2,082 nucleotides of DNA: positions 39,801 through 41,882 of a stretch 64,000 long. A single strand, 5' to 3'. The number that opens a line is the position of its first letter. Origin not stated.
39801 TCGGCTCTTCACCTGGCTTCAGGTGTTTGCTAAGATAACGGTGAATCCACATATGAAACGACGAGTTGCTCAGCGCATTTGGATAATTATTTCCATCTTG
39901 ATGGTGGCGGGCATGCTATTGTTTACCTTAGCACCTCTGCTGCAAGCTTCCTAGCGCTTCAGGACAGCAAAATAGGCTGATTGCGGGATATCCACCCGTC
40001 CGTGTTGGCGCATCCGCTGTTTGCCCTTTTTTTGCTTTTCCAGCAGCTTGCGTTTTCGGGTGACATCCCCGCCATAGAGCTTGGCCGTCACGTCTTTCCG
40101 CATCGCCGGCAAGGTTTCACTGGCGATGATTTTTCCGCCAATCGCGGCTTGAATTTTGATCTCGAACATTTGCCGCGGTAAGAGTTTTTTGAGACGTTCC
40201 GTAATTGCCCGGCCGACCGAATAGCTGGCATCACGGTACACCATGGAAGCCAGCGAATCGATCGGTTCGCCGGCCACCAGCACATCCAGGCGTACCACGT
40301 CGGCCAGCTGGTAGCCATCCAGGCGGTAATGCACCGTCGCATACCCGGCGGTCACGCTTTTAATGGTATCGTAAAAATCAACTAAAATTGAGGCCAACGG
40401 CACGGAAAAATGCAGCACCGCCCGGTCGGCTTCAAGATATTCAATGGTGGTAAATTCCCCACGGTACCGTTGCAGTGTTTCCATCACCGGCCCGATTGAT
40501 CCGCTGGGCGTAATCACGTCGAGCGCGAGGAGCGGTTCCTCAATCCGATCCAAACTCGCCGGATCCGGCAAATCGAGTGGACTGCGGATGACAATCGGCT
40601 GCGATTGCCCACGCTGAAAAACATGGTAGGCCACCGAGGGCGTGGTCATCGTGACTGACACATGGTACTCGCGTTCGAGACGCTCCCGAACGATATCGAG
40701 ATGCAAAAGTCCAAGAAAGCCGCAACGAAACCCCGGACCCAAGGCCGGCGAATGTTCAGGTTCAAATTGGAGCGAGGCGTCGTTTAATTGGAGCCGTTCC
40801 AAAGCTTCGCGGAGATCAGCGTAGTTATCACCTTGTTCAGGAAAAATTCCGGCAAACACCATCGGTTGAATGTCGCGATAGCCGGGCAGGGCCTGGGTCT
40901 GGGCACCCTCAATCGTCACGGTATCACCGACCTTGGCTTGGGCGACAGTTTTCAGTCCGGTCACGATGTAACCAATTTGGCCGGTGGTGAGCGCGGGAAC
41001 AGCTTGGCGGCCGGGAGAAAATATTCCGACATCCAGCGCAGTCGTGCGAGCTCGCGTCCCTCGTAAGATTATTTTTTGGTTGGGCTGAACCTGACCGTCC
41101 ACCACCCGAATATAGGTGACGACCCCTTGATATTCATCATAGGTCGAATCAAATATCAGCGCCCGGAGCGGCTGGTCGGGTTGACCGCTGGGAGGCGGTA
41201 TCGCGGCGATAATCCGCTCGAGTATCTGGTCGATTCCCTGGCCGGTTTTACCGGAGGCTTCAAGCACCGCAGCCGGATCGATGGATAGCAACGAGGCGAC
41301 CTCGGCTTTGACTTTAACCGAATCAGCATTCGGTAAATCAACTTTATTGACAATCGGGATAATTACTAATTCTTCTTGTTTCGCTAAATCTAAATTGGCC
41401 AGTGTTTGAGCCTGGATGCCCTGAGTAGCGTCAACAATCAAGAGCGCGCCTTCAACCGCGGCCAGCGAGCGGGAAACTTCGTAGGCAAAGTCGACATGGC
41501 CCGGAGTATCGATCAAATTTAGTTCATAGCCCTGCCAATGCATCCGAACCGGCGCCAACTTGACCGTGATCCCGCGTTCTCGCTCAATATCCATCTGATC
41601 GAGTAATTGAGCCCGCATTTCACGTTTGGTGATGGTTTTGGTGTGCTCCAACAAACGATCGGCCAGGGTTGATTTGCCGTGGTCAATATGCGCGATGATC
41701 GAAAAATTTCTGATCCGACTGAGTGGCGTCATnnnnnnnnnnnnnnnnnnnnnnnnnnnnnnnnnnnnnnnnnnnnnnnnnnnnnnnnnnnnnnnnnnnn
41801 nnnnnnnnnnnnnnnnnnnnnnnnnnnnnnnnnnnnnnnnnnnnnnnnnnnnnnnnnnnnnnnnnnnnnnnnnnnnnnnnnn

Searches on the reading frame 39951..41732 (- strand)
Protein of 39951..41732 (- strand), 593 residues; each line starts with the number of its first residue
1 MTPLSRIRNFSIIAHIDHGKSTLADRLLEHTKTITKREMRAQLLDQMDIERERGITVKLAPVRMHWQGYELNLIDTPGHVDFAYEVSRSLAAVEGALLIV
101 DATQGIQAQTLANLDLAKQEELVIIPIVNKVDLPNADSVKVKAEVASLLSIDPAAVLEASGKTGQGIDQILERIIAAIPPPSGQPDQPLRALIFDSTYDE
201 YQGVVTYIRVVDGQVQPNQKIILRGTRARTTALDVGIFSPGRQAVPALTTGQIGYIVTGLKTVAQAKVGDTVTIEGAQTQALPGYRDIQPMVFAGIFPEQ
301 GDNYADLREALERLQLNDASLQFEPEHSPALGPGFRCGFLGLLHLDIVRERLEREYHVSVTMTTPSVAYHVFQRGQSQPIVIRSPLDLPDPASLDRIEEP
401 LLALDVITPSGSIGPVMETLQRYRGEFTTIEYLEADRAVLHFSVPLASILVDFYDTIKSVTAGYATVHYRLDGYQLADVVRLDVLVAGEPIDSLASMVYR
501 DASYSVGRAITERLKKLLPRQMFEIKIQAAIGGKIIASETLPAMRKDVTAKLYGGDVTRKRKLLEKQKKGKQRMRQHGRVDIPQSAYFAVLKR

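Call 41: search_protein_families(library=pfam, proteins=[window:39951-41732:-])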
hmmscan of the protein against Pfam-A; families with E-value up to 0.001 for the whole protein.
window:39951-41732:- (593 aa): 7 families
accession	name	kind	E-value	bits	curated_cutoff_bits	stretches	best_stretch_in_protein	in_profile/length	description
PF00009.33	GTP_EFTU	-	3e-55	187.2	26.5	1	6-179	2-187/188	Elongation factor Tu GTP binding domain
PF06421.17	LepA_C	-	4e-44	149.6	29.7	1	486-592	1-107/107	GTP-binding protein LepA C-terminus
PF00679.30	EFG_C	-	5.8e-19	68.4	27.9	1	397-481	2-85/89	Elongation factor G C-terminus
PF14492.12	EFG_III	-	2.9e-07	30.9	27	1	289-363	3-74/75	Elongation Factor G, domain III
PF03144.31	GTP_EFTU_D2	-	3.6e-07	30.9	30.3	1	203-273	1-73/73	Elongation factor Tu domain 2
PF01926.29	MMR_HSR1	-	2e-06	28.3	21.9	1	18-130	10-113/113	50S ribosome-binding GTPase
PF00071.28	Ras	-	4.4e-05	23.5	21.6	1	58-178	37-160/162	Ras family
